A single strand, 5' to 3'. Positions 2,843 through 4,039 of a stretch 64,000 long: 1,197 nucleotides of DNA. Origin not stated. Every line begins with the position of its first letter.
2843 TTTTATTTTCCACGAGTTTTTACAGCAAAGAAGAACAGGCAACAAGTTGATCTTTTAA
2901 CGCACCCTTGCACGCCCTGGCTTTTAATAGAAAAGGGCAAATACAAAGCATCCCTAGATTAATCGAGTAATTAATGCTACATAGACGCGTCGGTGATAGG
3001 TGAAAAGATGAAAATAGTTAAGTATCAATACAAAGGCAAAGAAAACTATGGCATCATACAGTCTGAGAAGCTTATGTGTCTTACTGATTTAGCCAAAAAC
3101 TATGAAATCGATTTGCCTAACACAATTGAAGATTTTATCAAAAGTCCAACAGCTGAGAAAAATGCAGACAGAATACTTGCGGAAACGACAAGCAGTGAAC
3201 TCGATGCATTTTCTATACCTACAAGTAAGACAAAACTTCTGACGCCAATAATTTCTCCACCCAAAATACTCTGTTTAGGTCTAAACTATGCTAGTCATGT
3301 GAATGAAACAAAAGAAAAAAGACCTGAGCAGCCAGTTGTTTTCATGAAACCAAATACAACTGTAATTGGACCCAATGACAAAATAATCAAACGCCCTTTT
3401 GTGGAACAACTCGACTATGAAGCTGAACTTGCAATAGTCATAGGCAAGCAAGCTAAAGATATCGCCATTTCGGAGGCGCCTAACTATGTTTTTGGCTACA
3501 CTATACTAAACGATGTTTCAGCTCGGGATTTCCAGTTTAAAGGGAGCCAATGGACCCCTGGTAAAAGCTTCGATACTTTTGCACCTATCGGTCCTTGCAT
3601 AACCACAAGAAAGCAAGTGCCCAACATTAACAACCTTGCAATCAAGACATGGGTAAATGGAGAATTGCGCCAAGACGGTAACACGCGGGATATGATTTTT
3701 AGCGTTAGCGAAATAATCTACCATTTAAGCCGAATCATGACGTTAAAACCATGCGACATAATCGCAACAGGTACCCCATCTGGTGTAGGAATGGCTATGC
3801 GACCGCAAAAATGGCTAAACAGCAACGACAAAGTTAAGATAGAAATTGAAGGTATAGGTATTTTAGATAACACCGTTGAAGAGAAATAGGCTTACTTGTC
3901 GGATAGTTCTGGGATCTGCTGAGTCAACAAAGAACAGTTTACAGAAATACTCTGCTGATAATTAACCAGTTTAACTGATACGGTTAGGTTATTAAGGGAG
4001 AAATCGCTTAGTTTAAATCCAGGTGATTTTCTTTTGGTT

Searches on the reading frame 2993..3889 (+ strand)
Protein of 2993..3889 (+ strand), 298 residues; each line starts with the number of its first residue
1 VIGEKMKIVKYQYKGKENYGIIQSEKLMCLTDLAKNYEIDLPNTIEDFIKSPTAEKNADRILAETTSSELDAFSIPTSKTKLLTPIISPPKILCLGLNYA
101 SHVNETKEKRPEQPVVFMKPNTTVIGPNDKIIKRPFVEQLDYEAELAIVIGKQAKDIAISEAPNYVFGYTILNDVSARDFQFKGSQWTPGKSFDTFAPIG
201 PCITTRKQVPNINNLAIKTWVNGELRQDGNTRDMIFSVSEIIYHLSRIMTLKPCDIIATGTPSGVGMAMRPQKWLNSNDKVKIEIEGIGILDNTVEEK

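Call 94: search_protein_families(library=pfam, max_evalue=1e-8, proteins=[window:2993-3889:+])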
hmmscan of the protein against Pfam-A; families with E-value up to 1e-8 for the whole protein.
window:2993-3889:+ (298 aa): 1 family
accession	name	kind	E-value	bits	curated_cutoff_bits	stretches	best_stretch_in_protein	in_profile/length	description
PF01557.24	FAA_hydrolase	-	6e-76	255.3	23.9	1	91-295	1-213/214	Fumarylacetoacetate (FAA) hydrolase C-terminal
